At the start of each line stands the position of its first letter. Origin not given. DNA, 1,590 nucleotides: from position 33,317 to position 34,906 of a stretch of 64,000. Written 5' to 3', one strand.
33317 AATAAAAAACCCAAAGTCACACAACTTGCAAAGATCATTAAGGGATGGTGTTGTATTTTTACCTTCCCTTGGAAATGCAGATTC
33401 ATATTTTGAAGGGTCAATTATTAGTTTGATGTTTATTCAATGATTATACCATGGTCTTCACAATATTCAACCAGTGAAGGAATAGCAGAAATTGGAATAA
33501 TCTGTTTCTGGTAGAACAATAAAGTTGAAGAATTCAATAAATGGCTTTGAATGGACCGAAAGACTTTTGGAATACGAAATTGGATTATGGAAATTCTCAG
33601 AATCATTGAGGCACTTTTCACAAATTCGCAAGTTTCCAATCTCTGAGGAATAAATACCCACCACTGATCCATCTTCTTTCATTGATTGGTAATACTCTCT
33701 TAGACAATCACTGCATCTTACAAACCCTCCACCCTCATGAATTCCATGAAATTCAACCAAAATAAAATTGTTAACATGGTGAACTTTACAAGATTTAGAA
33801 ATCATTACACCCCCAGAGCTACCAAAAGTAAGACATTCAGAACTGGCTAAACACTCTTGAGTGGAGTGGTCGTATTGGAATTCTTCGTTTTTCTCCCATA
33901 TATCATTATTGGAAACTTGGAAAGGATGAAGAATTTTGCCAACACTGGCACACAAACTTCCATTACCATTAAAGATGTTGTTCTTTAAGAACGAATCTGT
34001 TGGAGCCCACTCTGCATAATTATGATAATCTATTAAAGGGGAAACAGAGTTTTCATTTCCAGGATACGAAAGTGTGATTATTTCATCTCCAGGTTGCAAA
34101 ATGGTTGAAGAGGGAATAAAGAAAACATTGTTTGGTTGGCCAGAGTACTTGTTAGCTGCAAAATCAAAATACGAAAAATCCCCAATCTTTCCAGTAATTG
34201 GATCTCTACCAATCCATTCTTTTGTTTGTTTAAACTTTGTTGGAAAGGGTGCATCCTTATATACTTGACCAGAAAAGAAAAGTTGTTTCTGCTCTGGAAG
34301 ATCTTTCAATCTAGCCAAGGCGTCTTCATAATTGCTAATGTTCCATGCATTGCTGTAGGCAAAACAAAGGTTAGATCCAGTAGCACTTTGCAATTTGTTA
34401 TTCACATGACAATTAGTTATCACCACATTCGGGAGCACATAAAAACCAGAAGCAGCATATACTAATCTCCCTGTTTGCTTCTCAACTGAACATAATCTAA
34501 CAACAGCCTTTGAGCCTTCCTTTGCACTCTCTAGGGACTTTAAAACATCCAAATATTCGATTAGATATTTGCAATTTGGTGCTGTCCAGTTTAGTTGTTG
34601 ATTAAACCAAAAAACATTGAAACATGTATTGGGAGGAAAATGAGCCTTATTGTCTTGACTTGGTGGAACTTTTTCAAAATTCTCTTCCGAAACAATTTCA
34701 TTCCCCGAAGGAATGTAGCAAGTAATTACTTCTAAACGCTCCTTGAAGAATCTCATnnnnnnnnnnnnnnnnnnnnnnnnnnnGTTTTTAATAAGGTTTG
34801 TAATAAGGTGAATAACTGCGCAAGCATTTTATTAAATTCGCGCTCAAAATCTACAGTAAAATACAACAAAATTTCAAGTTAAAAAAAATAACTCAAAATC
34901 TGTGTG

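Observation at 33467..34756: Bacterial-type trypsin-like serine protease without signal peptide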

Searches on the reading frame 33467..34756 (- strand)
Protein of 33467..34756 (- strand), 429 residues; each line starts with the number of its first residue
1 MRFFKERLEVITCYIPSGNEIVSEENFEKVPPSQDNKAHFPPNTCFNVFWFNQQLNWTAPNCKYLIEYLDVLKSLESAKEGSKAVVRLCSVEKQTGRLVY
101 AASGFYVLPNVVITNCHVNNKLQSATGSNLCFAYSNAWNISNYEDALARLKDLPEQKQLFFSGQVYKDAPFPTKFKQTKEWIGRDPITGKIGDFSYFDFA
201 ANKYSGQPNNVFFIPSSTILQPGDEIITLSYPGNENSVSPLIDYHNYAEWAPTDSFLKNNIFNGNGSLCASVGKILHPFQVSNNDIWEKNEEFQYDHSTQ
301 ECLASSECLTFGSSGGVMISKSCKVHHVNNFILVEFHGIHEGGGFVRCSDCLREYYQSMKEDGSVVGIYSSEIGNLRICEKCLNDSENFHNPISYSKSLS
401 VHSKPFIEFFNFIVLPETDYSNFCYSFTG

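Call 4: search_protein_families(library=pfam, proteins=[window:33467-34756:-], max_evalue=1)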
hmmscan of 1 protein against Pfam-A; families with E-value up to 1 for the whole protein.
window:33467-34756:- (429 aa): 2 families
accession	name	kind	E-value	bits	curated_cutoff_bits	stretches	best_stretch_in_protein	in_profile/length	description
PF13365.12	Trypsin_2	-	0.0038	18.4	27.6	1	102-320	1-136/144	Trypsin-like peptidase domain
PF16318.11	DUF4957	-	0.22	11.8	30.8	0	85-123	78-116/142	Domain of unknown function (DUF4957)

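Call 5: search_solved_structures(query=window:33467-34756:-, max_evalue=1, show_alignments=3)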
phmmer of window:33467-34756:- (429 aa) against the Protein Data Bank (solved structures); distinct sequences matched with E-value up to 1: 1.
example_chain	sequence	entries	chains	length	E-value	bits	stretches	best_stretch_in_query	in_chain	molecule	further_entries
4ap4_A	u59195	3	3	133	0.021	17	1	335-391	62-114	E3 UBIQUITIN LIGASE RNF4 | E3 UBIQUITIN-PROTEIN LIGASE RNF4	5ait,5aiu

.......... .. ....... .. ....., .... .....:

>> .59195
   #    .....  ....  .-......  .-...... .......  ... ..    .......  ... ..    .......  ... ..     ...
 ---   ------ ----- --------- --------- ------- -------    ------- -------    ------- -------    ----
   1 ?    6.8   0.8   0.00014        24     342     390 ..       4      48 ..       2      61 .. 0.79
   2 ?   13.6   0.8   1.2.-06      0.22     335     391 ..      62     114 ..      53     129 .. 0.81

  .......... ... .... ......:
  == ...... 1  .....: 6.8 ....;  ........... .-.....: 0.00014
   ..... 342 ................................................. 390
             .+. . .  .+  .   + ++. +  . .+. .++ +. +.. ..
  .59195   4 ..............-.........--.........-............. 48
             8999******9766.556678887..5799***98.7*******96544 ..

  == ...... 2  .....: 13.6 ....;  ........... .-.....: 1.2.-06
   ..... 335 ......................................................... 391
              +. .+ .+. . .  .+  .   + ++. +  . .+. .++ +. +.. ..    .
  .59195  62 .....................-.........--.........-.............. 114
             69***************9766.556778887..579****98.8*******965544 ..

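Call 6: search_protein_families(library=ncbifam, proteins=[window:33467-34756:-], max_evalue=1)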
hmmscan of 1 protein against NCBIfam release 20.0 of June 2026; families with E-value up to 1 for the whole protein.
window:33467-34756:- (429 aa): 1 family
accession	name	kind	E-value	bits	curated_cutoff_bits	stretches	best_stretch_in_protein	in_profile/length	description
NF033740.0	MarP_fam_protase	equivalog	0.054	12.5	250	1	77-118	189-229/390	MarP family serine protease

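Call 7: find_homologous_proteins(query=window:33467-34756:-, max_evalue=0.001)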
Query window:33467-34756:- (429 aa): 2 proteins with E <= 0.001 among 2414 candidates.
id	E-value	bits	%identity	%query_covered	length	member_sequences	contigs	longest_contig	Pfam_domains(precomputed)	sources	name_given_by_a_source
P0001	1.6e-122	428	50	97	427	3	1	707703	-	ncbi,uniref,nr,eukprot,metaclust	ncbi:predicted protein [Naegleria gruberi]|uniref:Predicted protein n=1 Tax=Naegleria gruberi TaxID=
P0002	4.1e-83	298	54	63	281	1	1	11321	-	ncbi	ncbi:predicted protein, partial [Naegleria gruberi]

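Call 12: find_encoding_contigs(protein=P0001, flank=8000, max_places=4)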
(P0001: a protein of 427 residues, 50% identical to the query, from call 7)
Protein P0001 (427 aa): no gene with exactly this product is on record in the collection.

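Call 13: find_encoding_contigs(protein=window:33467-34756:-, flank=3000, max_places=4)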
Protein window:33467-34756:- (429 aa): no gene with exactly this product is on record in the collection.

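Call 16: search_protein_families(library=pfam, proteins=[P0001], max_evalue=0.01)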
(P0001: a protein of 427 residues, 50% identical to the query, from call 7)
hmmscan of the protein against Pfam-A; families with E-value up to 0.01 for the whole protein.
P0001 (427 aa): 0 families

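Call 17: predict_structure(alignment_id=A1)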
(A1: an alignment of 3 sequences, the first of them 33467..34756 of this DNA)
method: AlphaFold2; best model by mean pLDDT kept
length: 429 residues; sequences in the alignment: 3
mean_pLDDT: 29.4   pTM: 0.18
mean pLDDT of the five models: 29.4, 27.7, 26.8, 26.7, 25.6
residues with pLDDT >= 90: 0; 70-90: 0; 50-70: 0; < 50: 429
segments of 3 or more residues with pLDDT < 50: 1-429
pLDDT, mean of each block of 10 residues (from residue 1): 25 29 31 29 25 27 33 34 30 28 28 28 30 27 32 27 24 24 27 27 29 28 31 30 25 33 33 31 33 34 31 25 31 31 29 40 39 27 27 24 26 33 30
secondary structure, 60 per line:
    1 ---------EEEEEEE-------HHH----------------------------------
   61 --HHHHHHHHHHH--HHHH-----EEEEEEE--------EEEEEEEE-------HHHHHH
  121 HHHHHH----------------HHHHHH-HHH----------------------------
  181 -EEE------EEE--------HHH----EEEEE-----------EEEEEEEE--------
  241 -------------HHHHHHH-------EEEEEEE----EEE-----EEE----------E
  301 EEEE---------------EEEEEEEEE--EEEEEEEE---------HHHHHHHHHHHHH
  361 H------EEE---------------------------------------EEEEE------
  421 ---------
elements in order: E10-16 H63-73 H76-79 E85-91 E100-107 H115-126 H143-148 E182-184 E191-193 E209-213 E225-232 H254-260 E268-274 E279-281 E287-289 E300-304 E320-328 E331-338 H348-361 E368-370 E410-414

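Call 21: search_solved_structures(query=A1, max_evalue=10, show_alignments=4)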
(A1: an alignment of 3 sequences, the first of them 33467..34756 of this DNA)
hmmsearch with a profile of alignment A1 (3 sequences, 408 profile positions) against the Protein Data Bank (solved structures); distinct sequences matched with E-value up to 10: 5.
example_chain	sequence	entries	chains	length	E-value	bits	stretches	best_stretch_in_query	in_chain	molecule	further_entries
5mm8_A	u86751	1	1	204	0.18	14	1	92-132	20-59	Serine protease SplE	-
4k1s_A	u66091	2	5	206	0.19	13.9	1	89-135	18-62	Serine protease SplB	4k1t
6yv5_A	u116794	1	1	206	0.2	13.9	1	89-135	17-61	Serine protease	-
2vid_A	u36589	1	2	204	0.2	13.8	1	89-135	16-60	SERINE PROTEASE SPLB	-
6yv6_A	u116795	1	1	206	0.2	13.8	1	89-135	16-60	Serine protease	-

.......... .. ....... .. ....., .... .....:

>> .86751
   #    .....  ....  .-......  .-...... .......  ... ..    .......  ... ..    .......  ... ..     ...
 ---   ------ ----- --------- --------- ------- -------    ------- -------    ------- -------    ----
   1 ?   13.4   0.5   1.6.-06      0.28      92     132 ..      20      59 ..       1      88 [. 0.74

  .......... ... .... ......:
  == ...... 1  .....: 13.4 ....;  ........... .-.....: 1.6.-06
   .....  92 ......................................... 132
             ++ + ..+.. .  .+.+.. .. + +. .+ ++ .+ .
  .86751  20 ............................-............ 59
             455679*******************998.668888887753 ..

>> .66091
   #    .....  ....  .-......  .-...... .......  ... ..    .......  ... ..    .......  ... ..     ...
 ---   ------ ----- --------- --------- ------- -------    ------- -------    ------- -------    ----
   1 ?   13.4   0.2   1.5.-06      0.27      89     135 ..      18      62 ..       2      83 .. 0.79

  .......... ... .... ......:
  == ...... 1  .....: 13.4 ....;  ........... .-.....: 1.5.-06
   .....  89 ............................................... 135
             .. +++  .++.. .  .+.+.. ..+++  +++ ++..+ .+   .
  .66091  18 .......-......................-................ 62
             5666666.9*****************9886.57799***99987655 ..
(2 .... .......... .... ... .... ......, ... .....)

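Call 30: search_protein_representatives(alignment_id=A1)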
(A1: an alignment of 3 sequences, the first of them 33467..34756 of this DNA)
Query: 3 sequences, 408 profile positions. Proteins with E-value up to 0.001 (for the whole library): 41; up to 1e-10: 29; up to 1e-30: 8. The best 41 are listed.
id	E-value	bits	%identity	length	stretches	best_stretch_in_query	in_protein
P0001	5.7e-241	816.0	-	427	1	1-408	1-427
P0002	4.9e-158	542.9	-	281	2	71-333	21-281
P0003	1.7e-114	399.5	-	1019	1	1-290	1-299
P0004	1.5e-60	221.8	-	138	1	1-129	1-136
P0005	1.2e-55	205.6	-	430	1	1-397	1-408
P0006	8.7e-48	179.8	-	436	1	1-396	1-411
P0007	2.3e-37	145.4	-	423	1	79-397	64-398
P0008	4.0e-32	128.2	-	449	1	38-398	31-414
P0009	1.1e-30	123.4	-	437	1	92-395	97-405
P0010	2.9e-30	122.0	-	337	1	166-390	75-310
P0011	6.0e-28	114.4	-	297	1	172-404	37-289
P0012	5.4e-27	111.3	-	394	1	30-339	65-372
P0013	5.5e-27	111.2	-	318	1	76-341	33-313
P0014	7.4e-26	107.5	-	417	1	158-390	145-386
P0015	2.7e-24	102.4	-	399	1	94-392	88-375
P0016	3.9e-24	101.8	-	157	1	225-368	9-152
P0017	9.3e-22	94.0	-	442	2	156-396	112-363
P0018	5.5e-18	81.6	-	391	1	97-352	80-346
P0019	7.0e-18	81.2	-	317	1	96-329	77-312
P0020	6.6e-16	74.8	-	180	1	173-324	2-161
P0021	1.6e-14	70.2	-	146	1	164-246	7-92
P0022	1.3e-13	67.2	-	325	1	97-329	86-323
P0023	2.0e-13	66.6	-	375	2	287-393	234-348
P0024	4.1e-13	65.5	-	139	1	283-397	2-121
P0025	1.8e-12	63.5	-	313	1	166-327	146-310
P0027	7.4e-11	58.1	-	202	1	258-398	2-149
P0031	6.7e-08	48.4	-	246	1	93-223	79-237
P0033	8.7e-07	44.7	-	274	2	288-377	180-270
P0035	4.2e-06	42.5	-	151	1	136-255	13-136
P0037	1.7e-05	40.4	-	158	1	172-309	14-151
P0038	5.3e-05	38.8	-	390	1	171-397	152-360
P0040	5.6e-04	35.5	-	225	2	191-304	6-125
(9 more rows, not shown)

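Call 32: list_cluster_members(proteins=[P0005, P0006, P0007, P0008, P0009, P0010, P0014, P0015, P0017, P0038])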
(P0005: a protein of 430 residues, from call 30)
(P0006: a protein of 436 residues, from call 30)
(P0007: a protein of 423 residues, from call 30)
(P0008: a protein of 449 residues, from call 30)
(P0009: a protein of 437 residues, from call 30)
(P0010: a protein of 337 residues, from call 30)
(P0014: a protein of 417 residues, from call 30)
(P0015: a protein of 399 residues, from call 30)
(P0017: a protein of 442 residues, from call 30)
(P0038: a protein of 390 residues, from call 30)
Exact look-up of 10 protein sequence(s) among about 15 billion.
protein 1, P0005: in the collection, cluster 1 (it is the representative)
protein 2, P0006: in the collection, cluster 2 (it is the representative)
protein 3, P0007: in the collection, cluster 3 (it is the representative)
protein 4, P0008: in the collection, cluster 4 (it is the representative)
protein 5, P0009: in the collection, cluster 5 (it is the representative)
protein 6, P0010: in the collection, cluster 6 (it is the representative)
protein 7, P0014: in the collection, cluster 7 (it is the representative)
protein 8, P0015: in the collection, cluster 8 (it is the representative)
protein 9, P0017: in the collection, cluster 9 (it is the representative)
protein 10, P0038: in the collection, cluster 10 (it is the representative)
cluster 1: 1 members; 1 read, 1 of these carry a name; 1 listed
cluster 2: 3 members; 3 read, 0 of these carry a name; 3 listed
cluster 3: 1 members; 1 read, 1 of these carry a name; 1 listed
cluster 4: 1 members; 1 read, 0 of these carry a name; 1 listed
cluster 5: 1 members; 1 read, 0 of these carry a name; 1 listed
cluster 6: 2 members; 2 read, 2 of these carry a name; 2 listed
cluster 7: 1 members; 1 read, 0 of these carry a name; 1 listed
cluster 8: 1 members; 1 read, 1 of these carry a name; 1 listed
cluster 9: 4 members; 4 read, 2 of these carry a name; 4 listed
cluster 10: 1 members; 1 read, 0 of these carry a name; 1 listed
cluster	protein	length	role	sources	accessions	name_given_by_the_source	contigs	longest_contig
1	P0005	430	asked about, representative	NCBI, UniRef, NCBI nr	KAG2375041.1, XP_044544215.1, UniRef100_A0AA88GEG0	hypothetical protein C9374_010045 [Naegleria lovaniensis] | Serine protease n=1 Tax=Naegleria lovaniensis TaxID=51637 RepID=A0AA88GEG0_NAELO | uncharacterized protein C9374_010045 [Naegleria lovaniensis]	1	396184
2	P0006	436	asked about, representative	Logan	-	-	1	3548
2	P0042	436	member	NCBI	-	-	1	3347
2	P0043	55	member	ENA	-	-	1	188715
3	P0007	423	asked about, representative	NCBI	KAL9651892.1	hypothetical protein ABK040_000238 [Willaertia magna]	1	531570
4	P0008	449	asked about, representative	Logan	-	-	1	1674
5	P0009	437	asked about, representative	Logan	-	-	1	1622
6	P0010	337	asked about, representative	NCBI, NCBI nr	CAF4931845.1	unnamed protein product [Rotaria sp. Silwood1]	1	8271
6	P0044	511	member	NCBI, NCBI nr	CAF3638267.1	unnamed protein product [Rotaria sp. Silwood1]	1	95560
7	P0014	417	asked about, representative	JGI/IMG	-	-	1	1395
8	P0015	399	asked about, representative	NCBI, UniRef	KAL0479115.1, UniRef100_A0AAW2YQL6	hypothetical protein AKO1_007962 [Acrasis kona] | Serine protease n=1 Tax=Acrasis kona TaxID=1008807 RepID=A0AAW2YQL6_9EUKA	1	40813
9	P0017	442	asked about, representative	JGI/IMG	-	hypothetical protein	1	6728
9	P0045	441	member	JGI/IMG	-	hypothetical protein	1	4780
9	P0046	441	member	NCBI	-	-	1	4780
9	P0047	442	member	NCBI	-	-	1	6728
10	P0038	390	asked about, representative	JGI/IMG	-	-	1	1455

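Call 33: list_cluster_members(proteins=[P0003, P0004, P0011, P0012, P0013, P0018, P0019, P0022, P0023, P0025])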
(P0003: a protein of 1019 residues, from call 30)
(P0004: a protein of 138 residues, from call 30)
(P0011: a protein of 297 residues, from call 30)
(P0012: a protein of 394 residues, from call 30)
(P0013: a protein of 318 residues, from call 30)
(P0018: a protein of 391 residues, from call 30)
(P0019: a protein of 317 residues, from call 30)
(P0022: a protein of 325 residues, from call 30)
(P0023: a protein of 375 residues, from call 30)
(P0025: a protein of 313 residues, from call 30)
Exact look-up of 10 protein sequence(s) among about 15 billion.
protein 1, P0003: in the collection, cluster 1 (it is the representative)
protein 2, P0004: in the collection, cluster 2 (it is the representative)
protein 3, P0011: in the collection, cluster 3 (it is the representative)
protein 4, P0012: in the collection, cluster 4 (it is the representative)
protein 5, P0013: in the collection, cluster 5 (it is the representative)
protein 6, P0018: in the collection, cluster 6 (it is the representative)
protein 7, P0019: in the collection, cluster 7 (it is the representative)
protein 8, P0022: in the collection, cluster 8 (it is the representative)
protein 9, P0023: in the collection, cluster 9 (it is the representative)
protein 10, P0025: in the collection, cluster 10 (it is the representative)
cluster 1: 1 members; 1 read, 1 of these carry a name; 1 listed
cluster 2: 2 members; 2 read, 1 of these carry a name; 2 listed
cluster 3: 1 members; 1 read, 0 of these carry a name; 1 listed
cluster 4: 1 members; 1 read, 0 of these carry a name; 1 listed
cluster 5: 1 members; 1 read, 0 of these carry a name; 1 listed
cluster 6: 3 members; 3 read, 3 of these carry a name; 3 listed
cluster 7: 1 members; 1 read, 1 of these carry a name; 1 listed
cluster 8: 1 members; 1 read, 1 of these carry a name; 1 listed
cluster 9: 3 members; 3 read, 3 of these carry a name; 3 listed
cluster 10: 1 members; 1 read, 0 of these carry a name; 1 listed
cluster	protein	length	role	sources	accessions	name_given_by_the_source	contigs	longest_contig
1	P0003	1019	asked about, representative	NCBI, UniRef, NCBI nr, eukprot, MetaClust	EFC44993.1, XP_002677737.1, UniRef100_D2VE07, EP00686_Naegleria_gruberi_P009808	predicted protein [Naegleria gruberi] | Predicted protein n=1 Tax=Naegleria gruberi TaxID=5762 RepID=D2VE07_NAEGR | uncharacterized protein NAEGRDRAFT_48784 [Naegleria gruberi]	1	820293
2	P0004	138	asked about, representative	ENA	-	-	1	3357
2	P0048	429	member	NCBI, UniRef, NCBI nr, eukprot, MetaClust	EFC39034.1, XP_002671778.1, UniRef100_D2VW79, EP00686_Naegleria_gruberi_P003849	predicted protein [Naegleria gruberi] | Predicted protein n=1 Tax=Naegleria gruberi TaxID=5762 RepID=D2VW79_NAEGR | uncharacterized protein NAEGRDRAFT_52747 [Naegleria gruberi]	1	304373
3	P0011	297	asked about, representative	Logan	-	-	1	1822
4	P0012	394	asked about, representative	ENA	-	-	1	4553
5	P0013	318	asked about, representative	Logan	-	-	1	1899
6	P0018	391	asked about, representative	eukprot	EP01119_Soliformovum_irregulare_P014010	TRINITY_DN3783_c0_g1_i5.p1 TRINITY_DN3783_c0_g1~~TRINITY_DN3783_c0_g1_i5.p1 ORF ...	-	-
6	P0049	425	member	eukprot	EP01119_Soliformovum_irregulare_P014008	TRINITY_DN3783_c0_g1_i2.p1 TRINITY_DN3783_c0_g1~~TRINITY_DN3783_c0_g1_i2.p1 ORF ...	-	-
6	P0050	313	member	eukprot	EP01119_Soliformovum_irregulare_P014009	TRINITY_DN3783_c0_g1_i3.p1 TRINITY_DN3783_c0_g1~~TRINITY_DN3783_c0_g1_i3.p1 ORF ...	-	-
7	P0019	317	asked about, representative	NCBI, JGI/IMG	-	hypothetical protein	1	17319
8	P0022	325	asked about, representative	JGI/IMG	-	hypothetical protein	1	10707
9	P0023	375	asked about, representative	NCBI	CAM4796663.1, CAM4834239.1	unnamed protein product [Rotaria magnacalcarata]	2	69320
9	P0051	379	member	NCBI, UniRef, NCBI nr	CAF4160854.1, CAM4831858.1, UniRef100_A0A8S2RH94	unnamed protein product [Rotaria magnacalcarata] | Uncharacterized protein n=1 Tax=Rotaria magnacalcarata TaxID=392030 RepID=A0A8S2RH94_9BILA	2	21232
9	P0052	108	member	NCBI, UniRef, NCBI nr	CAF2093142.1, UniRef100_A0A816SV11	unnamed protein product [Rotaria magnacalcarata] | Uncharacterized protein n=1 Tax=Rotaria magnacalcarata TaxID=392030 RepID=A0A816SV11_9BILA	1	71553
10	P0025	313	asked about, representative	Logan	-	-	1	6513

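Call 36: find_homologous_proteins(query=A2, max_evalue=0.001)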
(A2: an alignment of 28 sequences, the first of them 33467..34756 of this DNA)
Query A2 (28 sequences) (429 aa, profile of the alignment): 4 proteins with E <= 0.001 among 8000 candidates.
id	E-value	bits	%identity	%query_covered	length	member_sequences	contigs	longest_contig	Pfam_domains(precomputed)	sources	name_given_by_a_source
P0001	3.0e-118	413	50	97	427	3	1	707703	-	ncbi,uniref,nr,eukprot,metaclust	ncbi:predicted protein [Naegleria gruberi]|uniref:Predicted protein n=1 Tax=Naegleria gruberi TaxID=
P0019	2.7e-94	334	26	61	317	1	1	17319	-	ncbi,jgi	jgi:hypothetical protein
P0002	8.7e-78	280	54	63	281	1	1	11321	-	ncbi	ncbi:predicted protein, partial [Naegleria gruberi]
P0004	1.4e-13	69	96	31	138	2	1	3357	-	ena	-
